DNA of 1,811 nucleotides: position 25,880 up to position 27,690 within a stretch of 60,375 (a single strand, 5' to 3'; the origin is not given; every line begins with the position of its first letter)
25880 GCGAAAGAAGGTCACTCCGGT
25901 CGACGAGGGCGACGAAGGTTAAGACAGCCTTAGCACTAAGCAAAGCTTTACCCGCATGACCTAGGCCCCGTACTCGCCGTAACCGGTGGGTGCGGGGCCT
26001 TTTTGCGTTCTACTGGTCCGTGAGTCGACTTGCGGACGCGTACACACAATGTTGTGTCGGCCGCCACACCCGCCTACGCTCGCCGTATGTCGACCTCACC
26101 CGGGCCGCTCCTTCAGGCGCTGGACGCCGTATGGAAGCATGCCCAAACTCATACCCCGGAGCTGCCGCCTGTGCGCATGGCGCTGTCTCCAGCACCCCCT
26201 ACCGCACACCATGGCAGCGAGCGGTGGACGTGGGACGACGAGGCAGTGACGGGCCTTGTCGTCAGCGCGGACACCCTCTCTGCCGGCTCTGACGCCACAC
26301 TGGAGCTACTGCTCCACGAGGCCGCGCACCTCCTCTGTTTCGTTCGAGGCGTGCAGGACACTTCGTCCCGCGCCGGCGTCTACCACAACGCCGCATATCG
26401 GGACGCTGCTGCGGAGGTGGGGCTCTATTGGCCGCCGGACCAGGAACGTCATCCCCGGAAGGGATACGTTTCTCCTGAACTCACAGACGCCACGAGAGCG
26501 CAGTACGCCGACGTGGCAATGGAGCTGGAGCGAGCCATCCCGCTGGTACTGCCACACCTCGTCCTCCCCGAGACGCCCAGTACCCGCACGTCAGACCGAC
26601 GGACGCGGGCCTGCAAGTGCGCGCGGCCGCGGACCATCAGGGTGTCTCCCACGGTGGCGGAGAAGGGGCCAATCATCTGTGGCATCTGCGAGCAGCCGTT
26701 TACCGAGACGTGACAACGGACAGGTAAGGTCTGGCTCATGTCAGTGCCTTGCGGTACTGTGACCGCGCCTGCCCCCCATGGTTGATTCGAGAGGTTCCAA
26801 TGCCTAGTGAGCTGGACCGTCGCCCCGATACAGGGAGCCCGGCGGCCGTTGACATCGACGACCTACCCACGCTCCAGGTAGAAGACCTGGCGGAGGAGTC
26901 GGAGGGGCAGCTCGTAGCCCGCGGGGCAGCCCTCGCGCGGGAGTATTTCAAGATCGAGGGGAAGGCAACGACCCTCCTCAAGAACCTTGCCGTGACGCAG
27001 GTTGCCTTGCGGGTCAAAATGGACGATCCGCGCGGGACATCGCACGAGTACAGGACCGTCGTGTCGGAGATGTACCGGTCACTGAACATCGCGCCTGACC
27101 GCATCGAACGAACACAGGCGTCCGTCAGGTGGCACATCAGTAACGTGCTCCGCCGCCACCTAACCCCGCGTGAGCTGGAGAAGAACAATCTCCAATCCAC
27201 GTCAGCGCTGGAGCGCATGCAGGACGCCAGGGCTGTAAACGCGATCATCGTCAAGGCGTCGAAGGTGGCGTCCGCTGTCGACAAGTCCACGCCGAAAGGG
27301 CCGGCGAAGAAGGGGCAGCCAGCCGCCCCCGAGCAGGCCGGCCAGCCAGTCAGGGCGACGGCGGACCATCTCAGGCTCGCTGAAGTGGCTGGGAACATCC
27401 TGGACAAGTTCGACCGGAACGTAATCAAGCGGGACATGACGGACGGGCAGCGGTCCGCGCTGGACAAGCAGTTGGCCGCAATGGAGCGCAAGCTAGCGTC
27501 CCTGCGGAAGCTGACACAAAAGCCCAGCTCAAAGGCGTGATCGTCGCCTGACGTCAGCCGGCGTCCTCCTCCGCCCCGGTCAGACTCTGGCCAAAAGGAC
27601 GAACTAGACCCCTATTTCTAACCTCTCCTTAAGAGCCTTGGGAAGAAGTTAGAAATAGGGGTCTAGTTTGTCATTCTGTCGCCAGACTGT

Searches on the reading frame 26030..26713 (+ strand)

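Call 28: search_protein_families(library=phrogs, proteins=[window:26030-26713:+], max_evalue=0.01)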
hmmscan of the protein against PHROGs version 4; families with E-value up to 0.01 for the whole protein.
window:26030-26713:+ (227 aa): 1 family
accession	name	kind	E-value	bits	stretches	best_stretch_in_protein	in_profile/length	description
phrog_6361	-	unknown function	3.4e-20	73.6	1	27-226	15-201/203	-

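Call 79: search_protein_families(library=pfam, proteins=[window:26030-26713:+], max_evalue=0.01)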
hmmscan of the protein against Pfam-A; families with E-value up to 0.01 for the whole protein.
window:26030-26713:+ (227 aa): 1 family
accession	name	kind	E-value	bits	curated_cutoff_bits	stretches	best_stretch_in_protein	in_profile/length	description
PF10263.15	SprT-like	-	0.0073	16.6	25.6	0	77-130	47-95/108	SprT-like family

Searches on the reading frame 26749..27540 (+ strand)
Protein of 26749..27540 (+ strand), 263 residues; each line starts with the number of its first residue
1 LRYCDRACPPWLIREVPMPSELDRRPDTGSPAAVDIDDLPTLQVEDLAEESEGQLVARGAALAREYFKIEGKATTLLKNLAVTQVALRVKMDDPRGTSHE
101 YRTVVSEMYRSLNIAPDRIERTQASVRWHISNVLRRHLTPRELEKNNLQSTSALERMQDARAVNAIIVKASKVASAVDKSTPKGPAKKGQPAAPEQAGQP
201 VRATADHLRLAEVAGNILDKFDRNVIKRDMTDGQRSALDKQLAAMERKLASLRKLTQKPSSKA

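Call 27: find_related_loci(query=window:26749-27540:+, collection=viral_contigs, flank=10000)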
Query window:26749-27540:+ (263 aa) in viral_contigs; peptide patterns used: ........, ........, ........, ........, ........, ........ (x = any residue, [..] = any of these).
5 stretches matched a pattern, but none encodes a relative of the query by tblastn (E <= 1e-3).
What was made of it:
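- Tried and rejected: A single-protein scan of viral contigs for the repressor found nothing (call 27).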

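Call 28: search_protein_families(library=phrogs, proteins=[window:26749-27540:+], max_evalue=0.01)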
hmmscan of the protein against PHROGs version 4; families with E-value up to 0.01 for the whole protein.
window:26749-27540:+ (263 aa): 1 family
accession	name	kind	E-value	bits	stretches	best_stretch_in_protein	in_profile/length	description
phrog_37891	-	unknown function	0.0043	17.6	1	167-254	45-127/343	-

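Call 35: find_homologous_proteins(query=window:26749-27540:+, max_evalue=0.001)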
Query window:26749-27540:+ (263 aa): 82 proteins with E <= 0.001 among 2678 candidates.
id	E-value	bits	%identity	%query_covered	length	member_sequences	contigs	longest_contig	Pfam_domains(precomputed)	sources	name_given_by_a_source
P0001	1.1e-149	515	100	94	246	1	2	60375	-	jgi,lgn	jgi:hypothetical protein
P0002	2.2e-111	390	78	94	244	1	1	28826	-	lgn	-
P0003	1.3e-105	371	75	94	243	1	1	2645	-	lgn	-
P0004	2.3e-96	340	72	93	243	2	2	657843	-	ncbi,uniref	ncbi:hypothetical protein ACIQUY_04790 [Streptomyces sp. NPDC090231]|uniref:hypothetical protein n=1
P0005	8.9e-93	329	68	93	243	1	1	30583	-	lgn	-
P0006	2.4e-91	324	68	91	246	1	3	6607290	-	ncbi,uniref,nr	ncbi:hypothetical protein [Streptomyces fulvorobeus]|uniref:Uncharacterized protein n=1 Tax=Streptom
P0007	2.8e-91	324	69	89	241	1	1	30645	-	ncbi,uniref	ncbi:hypothetical protein [Streptomyces sp. NPDC057509]|uniref:hypothetical protein n=1 Tax=Streptom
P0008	9.2e-89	316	65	92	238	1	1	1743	-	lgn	-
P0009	1.1e-88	315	67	84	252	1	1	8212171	-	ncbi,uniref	ncbi:hypothetical protein [Streptomyces sp. IBSNAI001]|uniref:hypothetical protein n=1 Tax=Streptomy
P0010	7.6e-88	313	67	89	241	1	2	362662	-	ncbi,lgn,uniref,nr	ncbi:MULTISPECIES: hypothetical protein [unclassified Streptomyces]|uniref:hypothetical protein n=1 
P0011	4.0e-86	307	65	93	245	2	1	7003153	-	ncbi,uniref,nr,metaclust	ncbi:hypothetical protein [Streptomyces sp. NTK 937]|uniref:hypothetical protein n=1 Tax=Streptomyce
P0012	2.2e-85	304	64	90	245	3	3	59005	-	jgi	jgi:hypothetical protein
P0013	1.6e-81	292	61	94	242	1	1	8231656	-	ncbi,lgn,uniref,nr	ncbi:hypothetical protein [Streptomyces sp. NBC_01212]|uniref:hypothetical protein n=1 Tax=Streptomy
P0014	8.0e-81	290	63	89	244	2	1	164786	-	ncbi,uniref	ncbi:hypothetical protein ACFRCI_23435 [Streptomyces sp. NPDC056638]|uniref:hypothetical protein n=1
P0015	1.2e-78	282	60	94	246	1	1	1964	-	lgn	-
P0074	1.7e-35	141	41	88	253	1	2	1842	PF25746.2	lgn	-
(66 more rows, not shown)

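Call 39: search_protein_families(library=pfam, alignment_id=A1, max_evalue=0.1)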
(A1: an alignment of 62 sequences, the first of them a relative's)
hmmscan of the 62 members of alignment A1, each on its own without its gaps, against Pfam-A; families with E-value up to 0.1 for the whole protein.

A. member 1, P0001 (246 aa): 0 families

B. families by the number of members that match (of 62 scanned): 24 families
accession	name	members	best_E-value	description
PF15373.11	SAXO5-like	4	0.00013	Stabilizer of axonemal microtubules 5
PF08461.16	HTH_12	2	0.0044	Ribonuclease R winged-helix domain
PF01486.22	K-box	2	0.0057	K-box region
PF17758.7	Prot_ATP_ID_OB_N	2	0.026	Proteasomal ATPase OB N-terminal domain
PF21774.3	NagJ_C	2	0.029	Hyaluronidase post-catalytic domain-like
PF25746.1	Phage_Repressor_c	1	4.8e-07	Streptomyces phage repressor protein c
PF22709.1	Mu_Gam-Sipho_Gp157-TOTE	1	0.002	Mu Gam/Sipho_Gp157-like domain of the TOTE conflict systems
PF04880.18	NUDE_C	1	0.0022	NUDE protein, C-terminal conserved region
PF14023.12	Bestrophin-like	1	0.0033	Bestrophin-like domain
PF11016.13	DUF2854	1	0.005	Protein of unknown function (DUF2854)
PF15188.11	CCDC-167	1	0.025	Coiled-coil domain-containing protein 167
PF19895.4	DUF6368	1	0.031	Family of unknown function (DUF6368)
PF01527.26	HTH_Tnp_1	1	0.037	Transposase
PF07078.16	FYTT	1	0.054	Forty-two-three protein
PF15814.10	FAM199X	1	0.057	Protein family FAM199X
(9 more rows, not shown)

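Call 42: predict_structure(alignment_id=A1)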
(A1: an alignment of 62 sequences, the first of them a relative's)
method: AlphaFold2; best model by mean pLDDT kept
length: 246 residues; sequences in the alignment: 62
mean_pLDDT: 89.5   pTM: 0.71
mean pLDDT of the five models: 89.5, 84.3, 83.7, 82.7, 82.2
residues with pLDDT >= 90: 183; 70-90: 43; 50-70: 16; < 50: 4
segments of 3 or more residues with pLDDT < 50: 1-3
pLDDT, mean of each block of 10 residues (from residue 1): 51 64 92 97 96 89 98 96 97 96 94 95 95 89 93 93 83 76 88 93 94 96 97 94 73
secondary structure, 60 per line:
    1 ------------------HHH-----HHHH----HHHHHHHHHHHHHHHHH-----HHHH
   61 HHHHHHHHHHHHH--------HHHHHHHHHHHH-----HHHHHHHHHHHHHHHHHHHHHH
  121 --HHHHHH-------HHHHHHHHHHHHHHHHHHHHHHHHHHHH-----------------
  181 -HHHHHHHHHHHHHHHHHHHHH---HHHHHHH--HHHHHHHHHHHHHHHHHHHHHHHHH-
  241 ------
elements in order: H27-30 H35-51 H57-73 H82-93 H99-120 H123-128 H136-163 H182-202 H206-212 H215-239

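Call 46: fold_search(model_id=the predicted structure, library=viral)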
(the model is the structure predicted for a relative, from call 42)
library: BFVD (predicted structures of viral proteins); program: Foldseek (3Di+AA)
matches with E <= 10: 42; with E <= 0.001: 0
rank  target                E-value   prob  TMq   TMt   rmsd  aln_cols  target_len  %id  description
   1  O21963                9.4e-02  1.00  0.27  0.65   1.8        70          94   33  Uncharacterized protein [Arthrobacter phage phi AAU2]
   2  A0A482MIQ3            7.3e-01  0.11  0.15  0.12  17.9       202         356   13  Uncharacterized protein [Nodularia phage vB_NspS-kac65v161]
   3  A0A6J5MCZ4            1.4e+00  0.08  0.15  0.08  18.5       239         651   13  Uncharacterized protein [uncultured Caudovirales phage]
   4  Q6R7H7                1.6e+00  0.10  0.18  0.05  19.2       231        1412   10  Uncharacterized protein ORF47 [Ostreid herpesvirus 1 (isolate France)]
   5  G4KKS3                1.7e+00  0.06  0.15  0.14  17.9       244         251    9  (no name in the UniProt tables at hand)
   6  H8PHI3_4              1.9e+00  0.11  0.21  0.06  23.7       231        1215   14  Replicase polyprotein 1a [Fathead minnow nidovirus]
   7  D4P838                2.0e+00  0.07  0.14  0.16  19.5       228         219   15  Gp63 [Rhodococcus phage ReqiPine5]
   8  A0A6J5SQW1            2.3e+00  0.07  0.16  0.12  25.2       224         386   17  Uncharacterized protein [uncultured Caudovirales phage]
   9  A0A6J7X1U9            2.5e+00  0.14  0.24  0.12  23.7       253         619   12  Uncharacterized protein (Fragment) [uncultured Caudovirales phage]
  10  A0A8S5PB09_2          2.9e+00  0.09  0.19  0.06  25.9       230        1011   12  Tail tape measure protein [Siphoviridae sp. ctmpG14]
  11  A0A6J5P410            3.0e+00  0.10  0.18  0.22  17.2       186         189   12  DnaJ domain [uncultured Caudovirales phage]
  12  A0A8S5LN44            3.1e+00  0.09  0.23  0.24  18.1       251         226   12  Uncharacterized protein [Siphoviridae sp. ctDuC3]
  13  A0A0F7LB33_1          3.3e+00  0.04  0.15  0.05  26.6       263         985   14  Uncharacterized protein [uncultured marine virus]
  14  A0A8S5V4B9            3.5e+00  0.11  0.17  0.26  13.4       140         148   14  Nucleoporin [Siphoviridae sp. ctNHg2]
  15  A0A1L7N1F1            3.6e+00  0.06  0.16  0.18  24.8       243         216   13  Uncharacterized protein [Ralstonia phage RP31]
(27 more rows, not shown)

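Call 48: find_related_loci(query=A1, collection=genome_contigs, flank=10000)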
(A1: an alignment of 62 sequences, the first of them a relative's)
Query A1 (246 aa) in genome_contigs; peptide patterns used: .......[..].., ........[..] (x = any residue, [..] = any of these).
80 stretches matched a pattern; 18 encode a relative of the query (tblastn E <= 1e-3); 18 distinct loci.
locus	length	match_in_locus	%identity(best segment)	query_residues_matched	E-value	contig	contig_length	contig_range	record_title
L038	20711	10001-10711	68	8-244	6e-101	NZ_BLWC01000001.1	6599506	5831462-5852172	Streptomyces fulvorobeus strain NBRC 15897 sequence1, whole genome shotgun sequence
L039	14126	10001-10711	56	4-243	2e-79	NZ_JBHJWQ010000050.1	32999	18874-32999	Streptomyces sp. NPDC056061 NPDC056061_T25_F3.ctg-0050, whole genome shotgun sequence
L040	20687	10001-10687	57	17-246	1e-73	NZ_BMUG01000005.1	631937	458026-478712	Streptomyces microflavus strain JCM 4496 sequence05, whole genome shotgun sequence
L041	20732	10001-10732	51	8-246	3e-71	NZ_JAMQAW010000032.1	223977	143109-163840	Streptomyces albipurpureus strain CWNU-1 platanus_K_21_77_32, whole genome shotgun sequence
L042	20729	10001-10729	51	12-246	2e-67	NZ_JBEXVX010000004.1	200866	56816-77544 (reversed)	Streptomyces sp. NPDC005907 NPDC005907_17_A5.ctg-0004, whole genome shotgun sequence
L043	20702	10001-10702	46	20-246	1e-58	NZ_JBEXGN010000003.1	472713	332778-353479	Streptomyces sp. NPDC005302 NPDC005302_80_H7.ctg-0003, whole genome shotgun sequence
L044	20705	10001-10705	48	21-244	3e-57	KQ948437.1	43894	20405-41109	Streptomyces antibioticus strain DSM 40234 genomic scaffold PRJNA299224_s016, whole genome shotgun sequence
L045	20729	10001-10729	49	3-237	2e-55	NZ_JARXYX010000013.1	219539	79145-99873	Streptomyces sp. LBL Ga0498890_13, whole genome shotgun sequence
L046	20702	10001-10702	46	13-246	3e-52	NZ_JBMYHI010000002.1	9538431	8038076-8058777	Streptomyces fractus strain MV32 Strept-SHAWN_m8k_contig_2, whole genome shotgun sequence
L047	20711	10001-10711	47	17-245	4e-55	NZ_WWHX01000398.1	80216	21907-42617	Streptomyces sp. SID5910 SID5910.c439, whole genome shotgun sequence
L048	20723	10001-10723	42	8-237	3e-43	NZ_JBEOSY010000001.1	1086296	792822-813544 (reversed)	Streptomyces sp. NPDC096057 NPDC096057_221_F2.ctg-0001, whole genome shotgun sequence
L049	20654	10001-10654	43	23-241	9e-42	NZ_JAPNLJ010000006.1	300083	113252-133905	Streptomyces sp. H27-H1 NODE_6_length_300083_cov_25.929753, whole genome shotgun sequence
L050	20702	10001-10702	40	21-241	5e-38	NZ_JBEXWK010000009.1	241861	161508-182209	Streptomyces sp. NPDC005878 NPDC005878_293_G10.ctg-0009, whole genome shotgun sequence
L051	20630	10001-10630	37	25-225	6e-35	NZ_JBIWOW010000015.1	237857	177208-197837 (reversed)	Kitasatospora sp. NPDC101183 NPDC101183_277_D3.ctg-0015, whole genome shotgun sequence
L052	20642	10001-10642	39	23-232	1e-31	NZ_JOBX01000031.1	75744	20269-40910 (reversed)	Streptomyces sp. NRRL S-378 contig31.1, whole genome shotgun sequence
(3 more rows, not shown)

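Call 64: fold_search(model_id=the predicted structure, library=pdb)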
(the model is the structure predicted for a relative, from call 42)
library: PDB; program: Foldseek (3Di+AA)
matches with E <= 10: 59; with E <= 0.001: 0
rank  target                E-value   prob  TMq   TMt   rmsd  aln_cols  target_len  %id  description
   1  9l43_C                2.1e+00  0.08  0.17  0.13  17.9       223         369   17  ATR Spiral -ATRIP bound with VE-822 (released 2025-05-21)
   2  8sin_A                2.7e+00  0.07  0.16  0.11  17.9       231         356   10  KCNQ1 with voltage sensor in the down conformation (released 2023-05-31)
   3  8tme_A                2.7e+00  0.06  0.16  0.13  17.8       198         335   15  Cryo-EM structure of CorA in complex with conformation-specific synthetic antibody C18 and 100 uM MgCl2, State MG0.1-1 (released 2025-02-12)
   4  8tmc_A                3.2e+00  0.12  0.20  0.15  17.6       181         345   15  Cryo-EM structure of CorA in complex with conformation-specific synthetic antibody C12 and 20 mM MgCl2, State MG20-2 (released 2025-02-12)
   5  2rkk_A                3.6e+00  0.14  0.21  0.29  20.5       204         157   14  Crystal Structure of S.cerevisiae Vta1 N-terminal domain (released 2008-01-22)
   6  4i0u_D                3.6e+00  0.09  0.20  0.16  18.3       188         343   16  Improved structure of Thermotoga maritima CorA at 2.7 A resolution (released 2013-03-06)
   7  3rqf_D                3.8e+00  0.06  0.14  0.17  22.2       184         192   12  Cerebral cavernous malformation 3 (CCM3) in complex with paxillin LD2 (released 2011-06-01)
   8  7tcp_A                3.8e+00  0.06  0.17  0.14  15.5       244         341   11  Structure of Xenopus KCNQ1-CaM (released 2022-07-06)
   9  8tmn_E                3.9e+00  0.06  0.15  0.12  19.2       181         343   16  Cryo-EM structure of magnesium depleted CorA in complex with conformation-specific synthetic antibody C18, State MGD-1 (released 2025-02-12)
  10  7sqc_O1               4.1e+00  0.06  0.15  0.06  40.6       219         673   19  Ciliary C1 central pair apparatus isolated from Chlamydomonas reinhardtii (released 2022-04-13)
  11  3w3y_A                4.1e+00  0.06  0.18  0.06  18.3       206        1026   14  Crystal structure of Kap121p bound to Nup53p (released 2013-04-10)
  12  4i0u_F                4.4e+00  0.06  0.17  0.14  16.8       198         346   14  Improved structure of Thermotoga maritima CorA at 2.7 A resolution (released 2013-03-06)
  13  5v5t_A                4.6e+00  0.06  0.17  0.15  17.7       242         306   10  Crystal structure of leucine-rich protein regulator, ElrR, from Enterococcus faecalis (released 2018-09-19)
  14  7a0g_HHH              4.6e+00  0.04  0.14  0.12  23.9       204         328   15  Structure of the SmhB pore of the tripartite alpha-pore forming toxin, Smh, from Serratia marcescens. (released 2021-03-31)
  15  7sqc_P0               4.6e+00  0.04  0.15  0.12  20.6       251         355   15  Ciliary C1 central pair apparatus isolated from Chlamydomonas reinhardtii (released 2022-04-13)
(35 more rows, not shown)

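Call 75: find_related_loci(query=A1, collection=viral_contigs, flank=10000)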
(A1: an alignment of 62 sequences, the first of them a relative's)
Query A1 (246 aa) in viral_contigs; peptide patterns used: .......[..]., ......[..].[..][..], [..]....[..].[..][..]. (x = any residue, [..] = any of these).
93 stretches matched a pattern; 30 encode a relative of the query (tblastn E <= 1e-3); 28 distinct loci.
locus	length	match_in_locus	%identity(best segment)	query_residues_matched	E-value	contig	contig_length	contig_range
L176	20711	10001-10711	68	8-244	9e-101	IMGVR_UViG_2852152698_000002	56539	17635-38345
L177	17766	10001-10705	64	11-246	5e-95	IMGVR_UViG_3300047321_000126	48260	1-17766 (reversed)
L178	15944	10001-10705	64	11-246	7e-95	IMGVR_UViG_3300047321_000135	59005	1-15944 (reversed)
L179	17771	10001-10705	64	11-246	7e-95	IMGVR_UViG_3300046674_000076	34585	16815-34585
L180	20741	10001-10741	57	1-246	2e-85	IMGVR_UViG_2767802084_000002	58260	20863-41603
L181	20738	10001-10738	57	1-246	8e-85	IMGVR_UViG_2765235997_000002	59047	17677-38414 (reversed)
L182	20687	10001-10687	57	17-246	2e-73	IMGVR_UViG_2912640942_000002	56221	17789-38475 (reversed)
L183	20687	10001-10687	55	17-246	2e-69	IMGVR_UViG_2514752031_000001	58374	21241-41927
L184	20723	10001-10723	53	15-246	5e-69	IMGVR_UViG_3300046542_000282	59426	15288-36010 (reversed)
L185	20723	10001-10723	51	15-246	2e-68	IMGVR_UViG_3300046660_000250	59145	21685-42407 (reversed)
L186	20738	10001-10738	48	2-237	4e-58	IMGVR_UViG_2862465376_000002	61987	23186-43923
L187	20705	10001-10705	48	21-244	5e-57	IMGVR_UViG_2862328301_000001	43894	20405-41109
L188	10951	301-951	47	17-246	2e-56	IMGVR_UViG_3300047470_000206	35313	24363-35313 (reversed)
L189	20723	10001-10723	47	8-237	2e-56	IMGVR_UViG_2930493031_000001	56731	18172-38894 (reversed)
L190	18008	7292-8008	48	15-244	1e-56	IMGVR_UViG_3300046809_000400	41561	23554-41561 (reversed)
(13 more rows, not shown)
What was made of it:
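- Tried and rejected: The alignment-based scans worked (calls 48, 75).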

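Call 79: search_protein_families(library=pfam, proteins=[window:26800-27540:+], max_evalue=0.01)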
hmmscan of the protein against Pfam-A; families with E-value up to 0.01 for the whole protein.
window:26800-27540:+ (246 aa): 0 families

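Call 87: search_solved_structures(query=A1, max_evalue=1)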
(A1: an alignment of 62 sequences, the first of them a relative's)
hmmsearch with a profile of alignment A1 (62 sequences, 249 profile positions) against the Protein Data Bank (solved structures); distinct sequences matched with E-value up to 1: 5.
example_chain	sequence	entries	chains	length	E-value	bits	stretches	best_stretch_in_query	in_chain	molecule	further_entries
9uiq_D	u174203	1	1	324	0.24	14.1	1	195-235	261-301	Replication factor C subunit 4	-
7z6h_D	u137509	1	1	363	0.28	13.9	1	196-235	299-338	Replication factor C subunit 4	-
6vvo_D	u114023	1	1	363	0.3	13.8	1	196-235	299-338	Replication factor C subunit 4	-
8ui7_D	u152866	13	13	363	0.3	13.8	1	196-235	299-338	Replication factor C subunit 4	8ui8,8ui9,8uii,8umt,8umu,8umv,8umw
6zj3_Sg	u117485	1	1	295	0.37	13.5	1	116-181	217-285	Ribosomal protein eSEug1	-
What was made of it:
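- Tried and rejected: A profile search of PDB sequences also gave none (call 87).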
